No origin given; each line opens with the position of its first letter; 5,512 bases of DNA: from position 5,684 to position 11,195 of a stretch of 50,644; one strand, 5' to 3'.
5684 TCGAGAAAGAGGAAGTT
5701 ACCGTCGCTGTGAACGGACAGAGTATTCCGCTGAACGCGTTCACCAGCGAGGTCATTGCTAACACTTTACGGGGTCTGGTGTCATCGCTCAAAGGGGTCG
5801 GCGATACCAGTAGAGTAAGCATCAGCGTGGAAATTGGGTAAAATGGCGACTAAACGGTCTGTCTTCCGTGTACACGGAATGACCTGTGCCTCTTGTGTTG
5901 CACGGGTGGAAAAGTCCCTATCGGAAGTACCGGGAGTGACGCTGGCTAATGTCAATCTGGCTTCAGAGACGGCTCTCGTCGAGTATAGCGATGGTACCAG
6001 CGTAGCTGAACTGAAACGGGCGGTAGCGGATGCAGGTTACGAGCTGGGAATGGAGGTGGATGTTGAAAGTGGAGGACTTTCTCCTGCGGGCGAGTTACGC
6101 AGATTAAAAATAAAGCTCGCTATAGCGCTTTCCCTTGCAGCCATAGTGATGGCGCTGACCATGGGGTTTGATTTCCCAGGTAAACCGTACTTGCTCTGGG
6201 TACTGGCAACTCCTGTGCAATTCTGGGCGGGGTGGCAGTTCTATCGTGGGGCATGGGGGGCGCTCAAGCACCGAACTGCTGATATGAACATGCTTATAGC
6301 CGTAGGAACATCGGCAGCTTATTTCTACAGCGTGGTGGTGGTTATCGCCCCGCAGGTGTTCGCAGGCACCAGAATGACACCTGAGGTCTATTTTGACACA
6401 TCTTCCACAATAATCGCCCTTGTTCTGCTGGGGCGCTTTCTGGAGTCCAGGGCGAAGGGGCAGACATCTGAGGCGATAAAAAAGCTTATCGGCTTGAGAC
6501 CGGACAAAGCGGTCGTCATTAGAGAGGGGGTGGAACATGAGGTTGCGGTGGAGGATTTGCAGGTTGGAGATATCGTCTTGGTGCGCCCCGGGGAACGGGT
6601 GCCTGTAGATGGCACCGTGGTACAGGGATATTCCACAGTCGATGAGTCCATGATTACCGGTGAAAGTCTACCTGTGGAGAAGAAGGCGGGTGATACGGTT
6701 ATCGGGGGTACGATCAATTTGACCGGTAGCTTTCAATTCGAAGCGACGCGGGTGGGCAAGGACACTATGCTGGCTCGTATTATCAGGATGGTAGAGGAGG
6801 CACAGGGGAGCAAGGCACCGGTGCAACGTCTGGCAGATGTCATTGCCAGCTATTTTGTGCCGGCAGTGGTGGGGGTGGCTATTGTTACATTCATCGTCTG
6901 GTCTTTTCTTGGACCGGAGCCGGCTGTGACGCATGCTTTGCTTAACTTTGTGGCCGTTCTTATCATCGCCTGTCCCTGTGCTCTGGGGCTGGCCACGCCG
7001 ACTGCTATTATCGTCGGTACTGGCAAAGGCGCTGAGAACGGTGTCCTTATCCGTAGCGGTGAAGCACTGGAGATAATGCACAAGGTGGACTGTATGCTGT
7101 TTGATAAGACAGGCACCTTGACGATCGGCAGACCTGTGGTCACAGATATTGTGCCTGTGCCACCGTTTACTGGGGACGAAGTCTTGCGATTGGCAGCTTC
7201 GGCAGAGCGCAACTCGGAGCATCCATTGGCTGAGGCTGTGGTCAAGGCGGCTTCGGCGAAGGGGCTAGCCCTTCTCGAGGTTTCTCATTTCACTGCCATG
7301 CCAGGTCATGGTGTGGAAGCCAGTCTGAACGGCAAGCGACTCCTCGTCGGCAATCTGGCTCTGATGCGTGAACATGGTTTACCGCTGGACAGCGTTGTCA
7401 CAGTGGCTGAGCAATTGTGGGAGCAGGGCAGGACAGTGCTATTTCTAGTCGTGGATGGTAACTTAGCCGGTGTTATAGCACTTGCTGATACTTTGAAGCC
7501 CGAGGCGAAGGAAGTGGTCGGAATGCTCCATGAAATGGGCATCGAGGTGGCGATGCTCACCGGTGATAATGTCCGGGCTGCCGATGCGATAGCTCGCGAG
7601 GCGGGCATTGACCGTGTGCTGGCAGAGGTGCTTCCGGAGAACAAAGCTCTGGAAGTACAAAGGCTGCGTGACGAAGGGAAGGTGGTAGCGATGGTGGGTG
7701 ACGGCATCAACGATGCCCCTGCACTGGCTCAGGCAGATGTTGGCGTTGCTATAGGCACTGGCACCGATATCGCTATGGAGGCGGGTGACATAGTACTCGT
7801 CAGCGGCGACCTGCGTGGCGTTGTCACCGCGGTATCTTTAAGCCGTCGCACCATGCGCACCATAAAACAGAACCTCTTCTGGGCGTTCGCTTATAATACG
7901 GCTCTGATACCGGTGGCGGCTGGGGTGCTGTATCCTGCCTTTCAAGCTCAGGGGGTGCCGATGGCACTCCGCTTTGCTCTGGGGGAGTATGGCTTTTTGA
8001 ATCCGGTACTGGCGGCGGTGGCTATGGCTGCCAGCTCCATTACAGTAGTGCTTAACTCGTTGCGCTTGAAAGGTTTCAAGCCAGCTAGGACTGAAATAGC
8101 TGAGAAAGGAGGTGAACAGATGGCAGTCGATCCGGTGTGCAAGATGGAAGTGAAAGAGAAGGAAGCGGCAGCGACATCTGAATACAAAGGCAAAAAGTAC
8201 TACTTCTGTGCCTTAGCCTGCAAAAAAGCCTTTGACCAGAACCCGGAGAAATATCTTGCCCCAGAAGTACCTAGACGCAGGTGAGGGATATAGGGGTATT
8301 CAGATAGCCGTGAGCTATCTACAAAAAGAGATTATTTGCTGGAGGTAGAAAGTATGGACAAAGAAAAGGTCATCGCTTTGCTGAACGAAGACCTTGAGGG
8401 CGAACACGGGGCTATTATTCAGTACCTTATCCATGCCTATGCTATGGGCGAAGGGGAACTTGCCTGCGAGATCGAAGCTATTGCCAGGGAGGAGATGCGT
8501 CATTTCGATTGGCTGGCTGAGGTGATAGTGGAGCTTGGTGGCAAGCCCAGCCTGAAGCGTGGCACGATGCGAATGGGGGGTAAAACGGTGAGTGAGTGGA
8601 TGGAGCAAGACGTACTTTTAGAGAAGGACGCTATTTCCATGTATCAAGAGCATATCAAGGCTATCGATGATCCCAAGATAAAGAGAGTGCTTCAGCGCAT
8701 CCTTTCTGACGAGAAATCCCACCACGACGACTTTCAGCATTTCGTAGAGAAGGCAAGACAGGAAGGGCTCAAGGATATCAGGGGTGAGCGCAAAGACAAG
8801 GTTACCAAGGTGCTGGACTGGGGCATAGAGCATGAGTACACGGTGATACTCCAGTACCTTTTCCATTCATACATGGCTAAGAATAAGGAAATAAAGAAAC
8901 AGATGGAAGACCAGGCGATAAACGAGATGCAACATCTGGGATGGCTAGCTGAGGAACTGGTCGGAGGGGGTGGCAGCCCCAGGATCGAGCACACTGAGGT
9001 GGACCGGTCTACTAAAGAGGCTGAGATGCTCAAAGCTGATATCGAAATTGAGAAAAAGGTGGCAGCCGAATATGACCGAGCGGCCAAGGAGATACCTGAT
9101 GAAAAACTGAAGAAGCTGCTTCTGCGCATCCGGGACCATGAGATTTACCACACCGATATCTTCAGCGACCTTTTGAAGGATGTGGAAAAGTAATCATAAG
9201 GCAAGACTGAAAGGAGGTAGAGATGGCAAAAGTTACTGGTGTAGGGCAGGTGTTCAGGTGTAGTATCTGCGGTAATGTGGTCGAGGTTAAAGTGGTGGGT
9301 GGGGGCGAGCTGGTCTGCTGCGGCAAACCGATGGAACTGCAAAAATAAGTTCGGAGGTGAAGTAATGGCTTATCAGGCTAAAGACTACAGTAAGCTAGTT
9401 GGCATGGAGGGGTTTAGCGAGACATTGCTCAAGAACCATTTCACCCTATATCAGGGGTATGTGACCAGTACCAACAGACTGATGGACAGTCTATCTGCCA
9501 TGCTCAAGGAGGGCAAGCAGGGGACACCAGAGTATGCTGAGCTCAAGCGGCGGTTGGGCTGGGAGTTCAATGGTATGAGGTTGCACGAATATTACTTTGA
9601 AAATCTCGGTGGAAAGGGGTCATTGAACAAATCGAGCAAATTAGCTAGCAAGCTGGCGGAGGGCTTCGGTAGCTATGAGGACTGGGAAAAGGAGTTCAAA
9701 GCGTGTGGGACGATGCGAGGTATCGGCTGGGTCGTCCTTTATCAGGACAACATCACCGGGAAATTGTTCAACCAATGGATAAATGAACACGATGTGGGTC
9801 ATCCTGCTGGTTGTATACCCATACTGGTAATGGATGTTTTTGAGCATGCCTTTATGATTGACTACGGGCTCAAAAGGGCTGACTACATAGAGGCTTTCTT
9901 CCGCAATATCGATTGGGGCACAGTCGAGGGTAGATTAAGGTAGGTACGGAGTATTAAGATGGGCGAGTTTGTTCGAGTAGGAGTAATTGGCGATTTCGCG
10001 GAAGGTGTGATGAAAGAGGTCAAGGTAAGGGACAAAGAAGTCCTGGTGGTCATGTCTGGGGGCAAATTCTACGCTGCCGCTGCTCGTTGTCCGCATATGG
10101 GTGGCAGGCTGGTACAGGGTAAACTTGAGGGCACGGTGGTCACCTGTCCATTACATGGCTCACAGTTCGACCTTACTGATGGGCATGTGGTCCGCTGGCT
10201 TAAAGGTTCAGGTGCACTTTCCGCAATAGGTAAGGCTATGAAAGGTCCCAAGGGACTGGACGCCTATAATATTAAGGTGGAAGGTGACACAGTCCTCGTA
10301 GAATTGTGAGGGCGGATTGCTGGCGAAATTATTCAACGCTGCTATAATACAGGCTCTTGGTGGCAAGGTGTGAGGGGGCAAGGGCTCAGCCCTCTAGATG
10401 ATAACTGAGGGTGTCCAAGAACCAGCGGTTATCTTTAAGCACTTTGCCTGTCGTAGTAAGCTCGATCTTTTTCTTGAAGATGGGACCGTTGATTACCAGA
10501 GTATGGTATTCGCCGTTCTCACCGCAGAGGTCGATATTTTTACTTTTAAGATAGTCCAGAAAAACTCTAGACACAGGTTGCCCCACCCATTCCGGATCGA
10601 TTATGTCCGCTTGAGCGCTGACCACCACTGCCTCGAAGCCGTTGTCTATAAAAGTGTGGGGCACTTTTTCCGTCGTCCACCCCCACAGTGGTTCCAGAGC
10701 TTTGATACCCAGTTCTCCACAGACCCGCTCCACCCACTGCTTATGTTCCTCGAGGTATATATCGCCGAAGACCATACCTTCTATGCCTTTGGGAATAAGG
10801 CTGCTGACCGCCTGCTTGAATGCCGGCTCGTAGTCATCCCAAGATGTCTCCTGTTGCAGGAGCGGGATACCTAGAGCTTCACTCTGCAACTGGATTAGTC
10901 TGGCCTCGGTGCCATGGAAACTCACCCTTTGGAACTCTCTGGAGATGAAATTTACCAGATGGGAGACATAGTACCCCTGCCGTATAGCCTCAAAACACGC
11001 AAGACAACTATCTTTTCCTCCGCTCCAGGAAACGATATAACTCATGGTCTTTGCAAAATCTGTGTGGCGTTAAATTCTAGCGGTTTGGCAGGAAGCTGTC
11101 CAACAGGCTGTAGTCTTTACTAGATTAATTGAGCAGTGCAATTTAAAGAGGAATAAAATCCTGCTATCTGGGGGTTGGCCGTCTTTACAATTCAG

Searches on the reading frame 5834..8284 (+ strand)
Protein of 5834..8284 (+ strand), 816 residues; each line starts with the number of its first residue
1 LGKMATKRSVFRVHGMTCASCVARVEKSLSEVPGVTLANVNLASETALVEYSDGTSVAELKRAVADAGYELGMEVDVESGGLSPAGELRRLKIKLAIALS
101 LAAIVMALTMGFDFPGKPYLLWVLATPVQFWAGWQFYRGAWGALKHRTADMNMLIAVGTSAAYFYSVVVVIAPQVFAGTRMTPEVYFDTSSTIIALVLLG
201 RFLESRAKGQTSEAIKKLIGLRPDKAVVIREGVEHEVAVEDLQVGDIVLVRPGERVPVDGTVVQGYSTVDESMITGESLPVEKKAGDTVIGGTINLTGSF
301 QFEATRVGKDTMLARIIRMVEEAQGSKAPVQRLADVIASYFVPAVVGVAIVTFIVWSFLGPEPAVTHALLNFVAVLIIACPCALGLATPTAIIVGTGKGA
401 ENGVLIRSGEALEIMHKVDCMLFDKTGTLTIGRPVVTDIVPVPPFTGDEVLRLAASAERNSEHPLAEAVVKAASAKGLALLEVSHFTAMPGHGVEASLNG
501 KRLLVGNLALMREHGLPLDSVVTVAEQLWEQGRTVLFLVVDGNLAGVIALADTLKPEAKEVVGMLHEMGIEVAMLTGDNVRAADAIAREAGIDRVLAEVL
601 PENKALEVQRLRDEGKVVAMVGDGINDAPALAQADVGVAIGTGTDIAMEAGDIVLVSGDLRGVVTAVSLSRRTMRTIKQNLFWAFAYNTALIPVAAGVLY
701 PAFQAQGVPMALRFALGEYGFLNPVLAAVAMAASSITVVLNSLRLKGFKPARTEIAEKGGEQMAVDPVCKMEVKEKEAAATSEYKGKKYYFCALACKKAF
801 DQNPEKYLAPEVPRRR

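Call 9: search_protein_families(library=ncbifam, proteins=[window:5834-8284:+], max_evalue=0.00001)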
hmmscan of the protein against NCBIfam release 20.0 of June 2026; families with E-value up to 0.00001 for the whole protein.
window:5834-8284:+ (816 aa): 29 families (the best 25 are shown)
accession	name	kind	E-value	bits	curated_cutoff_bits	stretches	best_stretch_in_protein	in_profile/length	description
TIGR01525.1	ATPase-IB_hvy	subfamily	1.5e-203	677.7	346.25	1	151-745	1-560/560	heavy metal translocating P-type ATPase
NF007952.0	PRK10671.1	equivalog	9.2e-202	672.5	1316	1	12-751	108-837/838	copper-exporting P-type ATPase CopA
TIGR01511.1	ATPase-IB1_Cu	subfamily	2.8e-191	637.1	397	1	132-746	1-542/542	copper-translocating P-type ATPase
NF008262.1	PRK11033.1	equivalog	2.7e-136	455.9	1005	2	191-685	199-689/731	zinc/cadmium/mercury/lead-transporting ATPase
TIGR01512.1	ATPase-IB2_Cd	subfamily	1.6e-130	436.1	313.5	2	190-506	21-302/494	cadmium family heavy metal-translocating P-type ATPase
NF033775.1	P_type_ZntA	exception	3.6e-124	415.7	1240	1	6-686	47-691/732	Zn(II)/Cd(II)/Pb(II) translocating P-type ATPase ZntA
TIGR01494.1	ATPase_P-type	subfamily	7.8e-99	331.3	62.3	1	193-699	2-464/478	HAD-IC family P-type ATPase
TIGR01497.1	kdpB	equivalog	2e-75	254.3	527.9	1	163-747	42-636/675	potassium-transporting ATPase subunit KdpB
TIGR01647.1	ATPase-IIIA_H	equivalog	2.5e-63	214.4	615.5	2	191-476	59-346/755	plasma-membrane proton-efflux P-type ATPase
NF010609.0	PRK14010.1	equivalog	5e-56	190.2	1323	1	164-676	43-564/673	K(+)-transporting ATPase subunit B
TIGR01517.1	ATPase-IIB_Ca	equivalog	1.2e-52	179.3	507.05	2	225-437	157-379/882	calcium-translocating P-type ATPase, PMCA-type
TIGR01522.1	ATPase-IIA2_Ca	equivalog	9.2e-37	126.2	798.3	2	595-689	567-660/854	calcium-transporting P-type ATPase, PMR1-type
TIGR01116.1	ATPase-IIA1_Ca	equivalog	3.6e-36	124.6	703.4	2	544-681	457-609/799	calcium-translocating P-type ATPase, SERCA-type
TIGR01657.1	P-ATPase-V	hypoth_equivalog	8.8e-35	119.5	618.25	2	190-284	196-291/1055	ATP13A2 family polyamine export P-type ATPase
TIGR01523.1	ATPase-IID_K-Na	equivalog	2e-32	111.8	645.05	3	595-688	671-765/997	potassium/sodium efflux P-type ATPase, fungal-type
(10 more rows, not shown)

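Call 13: find_encoding_contigs(protein=window:5834-8284:+, flank=10000, max_places=4)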
Protein window:5834-8284:+ (816 aa): no gene with exactly this product is on record in the collection.

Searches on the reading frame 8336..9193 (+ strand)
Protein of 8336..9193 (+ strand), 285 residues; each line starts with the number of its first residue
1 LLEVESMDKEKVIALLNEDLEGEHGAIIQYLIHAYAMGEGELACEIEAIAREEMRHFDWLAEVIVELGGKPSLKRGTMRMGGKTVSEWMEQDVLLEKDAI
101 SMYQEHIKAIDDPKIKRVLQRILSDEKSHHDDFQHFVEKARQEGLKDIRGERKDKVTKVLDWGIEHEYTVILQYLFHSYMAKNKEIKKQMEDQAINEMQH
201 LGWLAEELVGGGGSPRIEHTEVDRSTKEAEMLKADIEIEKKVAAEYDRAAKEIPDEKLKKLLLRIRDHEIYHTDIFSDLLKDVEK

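Call 9: search_protein_families(library=ncbifam, proteins=[window:8336-9193:+], max_evalue=0.00001)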
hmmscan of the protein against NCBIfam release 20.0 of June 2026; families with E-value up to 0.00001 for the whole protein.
window:8336-9193:+ (285 aa): 4 families
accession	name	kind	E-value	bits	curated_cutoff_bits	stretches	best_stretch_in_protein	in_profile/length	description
NF058679.1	EncB_fam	subfamily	3.9e-20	72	90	1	79-137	15-73/117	encapsulin nanocompartment ferritin-likeEncB family encapsulin nanocompartment ferritin-like cargo protein cargo protein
TIGR00754.1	bfr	equivalog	1.4e-18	67.4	125.55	1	10-133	5-134/157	bacterioferritin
TIGR04535.1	ferrit_encaps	subfamily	1.1e-11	44.7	125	1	85-135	15-64/114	encapsulin-associated ferritin-like protein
NF033656.1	DMQ_monoox_COQ7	equivalog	1.1e-08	35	180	0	4-131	35-173/205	2-polyprenyl-3-methyl-6-methoxy-1,4-benzoquinone monooxygenase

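Call 39: search_protein_families(library=pfam, proteins=[window:8336-9193:+], max_evalue=0.001)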
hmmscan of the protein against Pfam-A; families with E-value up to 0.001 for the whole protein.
window:8336-9193:+ (285 aa): 8 families
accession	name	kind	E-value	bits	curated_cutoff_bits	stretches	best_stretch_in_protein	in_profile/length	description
PF00210.30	Ferritin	-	1.1e-25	90.7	24.5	2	13-141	1-140/142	Ferritin-like domain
PF12902.13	Ferritin-like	-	8e-15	55.7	22.3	2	20-76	5-64/221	Ferritin-like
PF02915.23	Rubrerythrin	-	2.3e-13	51.1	22.8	2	16-135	3-135/137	Rubrerythrin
PF13668.12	Ferritin_2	-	1.7e-11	44.9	24.7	2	46-130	45-129/138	Ferritin-like domain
PF03232.19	COQ7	-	1.1e-10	41.8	23.5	0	17-82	8-74/169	Ubiquinone biosynthesis protein COQ7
PF09537.16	DUF2383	-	1.7e-09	38.2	30.8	0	95-143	12-60/111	Domain of unknown function (DUF2383)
PF07875.18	Coat_F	-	4.8e-05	23.9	25.7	0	95-133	12-50/63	Coat F domain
PF19825.5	DUF6306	-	0.00013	22.7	23.7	0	11-98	2-89/129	Domain of unknown function (DUF6306)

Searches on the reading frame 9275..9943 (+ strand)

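Call 9: search_protein_families(library=ncbifam, proteins=[window:9275-9943:+], max_evalue=0.00001)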
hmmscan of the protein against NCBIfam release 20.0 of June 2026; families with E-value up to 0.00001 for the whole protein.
window:9275-9943:+ (222 aa): 3 families
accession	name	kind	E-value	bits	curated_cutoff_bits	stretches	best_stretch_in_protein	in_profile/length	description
NF041312.1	Superox_dis_Halo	equivalog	8.2e-31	107.5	300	1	48-219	17-186/196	superoxide dismutase [Mn]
NF007832.0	PRK10543.1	equivalog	1.1e-13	51.2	348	1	101-219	71-189/193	superoxide dismutase [Fe]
NF008177.0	PRK10925.1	equivalog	3.7e-10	40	363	1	59-218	32-199/206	superoxide dismutase [Mn]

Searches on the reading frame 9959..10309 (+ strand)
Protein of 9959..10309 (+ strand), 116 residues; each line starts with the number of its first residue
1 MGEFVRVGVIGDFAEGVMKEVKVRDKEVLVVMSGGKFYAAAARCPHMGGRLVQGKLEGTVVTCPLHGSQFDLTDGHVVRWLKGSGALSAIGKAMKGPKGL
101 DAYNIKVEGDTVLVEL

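Call 9: search_protein_families(library=ncbifam, proteins=[window:9959-10309:+], max_evalue=0.00001)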
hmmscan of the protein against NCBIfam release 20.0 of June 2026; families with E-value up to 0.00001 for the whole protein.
window:9959-10309:+ (116 aa): 5 families
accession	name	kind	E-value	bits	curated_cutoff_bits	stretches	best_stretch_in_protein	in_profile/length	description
NF007422.0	PRK09965.1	equivalog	2.4e-11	43.6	113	1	11-77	10-75/106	bifunctional 3-phenylpropionate/cinnamic acid dioxygenase ferredoxin subunit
NF041683.1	ant_diox_AndAb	equivalog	5.4e-10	39.4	150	1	5-76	3-74/100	anthranilate 1,2-dioxygenase ferredoxin subunit AndAb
NF042948.2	3PPDioc_HcaC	equivalog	1.1e-09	38.5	150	1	9-77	8-77/105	3-phenylpropionate/cinnamic acid dioxygenase ferredoxin subunit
TIGR02378.1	nirD_assim_sml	equivalog_domain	4.2e-09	36.5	74.65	1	6-78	4-82/105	nitrite reductase small subunit NirD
NF041174.1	SDX_Thmprot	equivalog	3e-06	27.4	170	1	21-80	19-79/109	sulredoxin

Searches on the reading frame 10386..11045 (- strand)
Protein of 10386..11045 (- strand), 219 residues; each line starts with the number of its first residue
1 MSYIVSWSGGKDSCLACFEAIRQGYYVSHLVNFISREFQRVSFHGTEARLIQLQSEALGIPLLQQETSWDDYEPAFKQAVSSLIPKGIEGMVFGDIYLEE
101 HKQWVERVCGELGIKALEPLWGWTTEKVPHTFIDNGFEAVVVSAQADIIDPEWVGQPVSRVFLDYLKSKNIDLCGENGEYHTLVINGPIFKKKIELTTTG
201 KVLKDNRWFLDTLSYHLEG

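Call 25: search_protein_families(library=ncbifam, proteins=[window:10386-11045:-], max_evalue=1e-12)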
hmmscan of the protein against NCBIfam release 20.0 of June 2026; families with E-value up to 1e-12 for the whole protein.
window:10386-11045:- (219 aa): 3 families
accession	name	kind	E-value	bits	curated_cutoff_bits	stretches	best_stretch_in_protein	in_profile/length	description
TIGR03679.1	Dph6_archaeal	equivalog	5.7e-41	140.2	197.3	1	7-209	4-212/218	diphthine--ammonia ligase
NF052346.1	PAB0415_fam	hypoth_equivalog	1.2e-27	97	250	1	6-209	3-201/205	PAB0415 family putative ATP pyrophosphatase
NF052347.1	TTX_0299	hypoth_equivalog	4.5e-24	85.1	250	1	7-198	4-186/200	TTX_0299 family putative ATP pyrophosphatase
